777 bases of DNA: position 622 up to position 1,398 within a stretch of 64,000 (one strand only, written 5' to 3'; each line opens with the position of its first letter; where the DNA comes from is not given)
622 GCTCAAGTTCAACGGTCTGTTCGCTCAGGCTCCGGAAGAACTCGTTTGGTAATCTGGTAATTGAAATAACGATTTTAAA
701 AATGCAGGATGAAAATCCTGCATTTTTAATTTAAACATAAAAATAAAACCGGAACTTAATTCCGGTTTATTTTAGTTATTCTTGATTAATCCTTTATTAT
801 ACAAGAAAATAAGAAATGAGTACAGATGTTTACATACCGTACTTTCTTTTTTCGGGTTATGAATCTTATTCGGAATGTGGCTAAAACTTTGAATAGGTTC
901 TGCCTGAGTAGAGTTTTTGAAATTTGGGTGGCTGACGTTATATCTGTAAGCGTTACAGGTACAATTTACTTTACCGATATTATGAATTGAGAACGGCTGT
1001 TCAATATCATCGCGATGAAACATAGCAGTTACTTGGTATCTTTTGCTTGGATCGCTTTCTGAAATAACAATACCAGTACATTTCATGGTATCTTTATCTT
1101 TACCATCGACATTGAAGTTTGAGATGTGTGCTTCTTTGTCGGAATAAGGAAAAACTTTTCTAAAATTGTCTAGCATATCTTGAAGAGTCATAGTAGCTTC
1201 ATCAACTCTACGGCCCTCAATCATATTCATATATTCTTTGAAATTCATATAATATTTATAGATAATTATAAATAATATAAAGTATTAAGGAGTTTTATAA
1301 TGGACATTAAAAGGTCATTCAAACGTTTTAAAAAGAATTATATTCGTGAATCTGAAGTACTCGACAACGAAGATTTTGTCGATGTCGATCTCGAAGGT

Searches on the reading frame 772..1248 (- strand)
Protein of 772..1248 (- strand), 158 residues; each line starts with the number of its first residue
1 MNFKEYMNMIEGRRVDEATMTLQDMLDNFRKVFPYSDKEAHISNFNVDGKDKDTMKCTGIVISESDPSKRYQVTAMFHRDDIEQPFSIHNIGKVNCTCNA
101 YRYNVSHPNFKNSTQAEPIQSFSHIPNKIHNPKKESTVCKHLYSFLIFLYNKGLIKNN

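Call 37: search_protein_families(library=phrogs, proteins=[window:772-1248:-], max_evalue=0.001)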
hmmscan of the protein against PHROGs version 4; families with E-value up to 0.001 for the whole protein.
window:772-1248:- (158 aa): 0 families

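Call 84: find_encoding_contigs(protein=window:772-1248:-, flank=10000, max_places=2)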
Protein window:772-1248:- (158 aa): 13 contigs read that carry it; 2 places shown.
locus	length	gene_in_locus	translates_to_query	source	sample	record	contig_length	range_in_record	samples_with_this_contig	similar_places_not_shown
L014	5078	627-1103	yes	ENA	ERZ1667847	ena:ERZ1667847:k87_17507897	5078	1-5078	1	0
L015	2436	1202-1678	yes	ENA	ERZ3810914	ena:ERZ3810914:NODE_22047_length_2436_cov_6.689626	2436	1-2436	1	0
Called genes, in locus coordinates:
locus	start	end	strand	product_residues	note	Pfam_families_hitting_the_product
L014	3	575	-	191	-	?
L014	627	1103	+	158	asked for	-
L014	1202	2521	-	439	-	PF07068:Gp23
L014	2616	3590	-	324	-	PF25623:T4_CASP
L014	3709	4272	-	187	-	-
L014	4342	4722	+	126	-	-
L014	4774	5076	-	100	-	?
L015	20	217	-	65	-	PF03420:Peptidase_S77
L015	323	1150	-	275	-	-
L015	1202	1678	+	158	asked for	-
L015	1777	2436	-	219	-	?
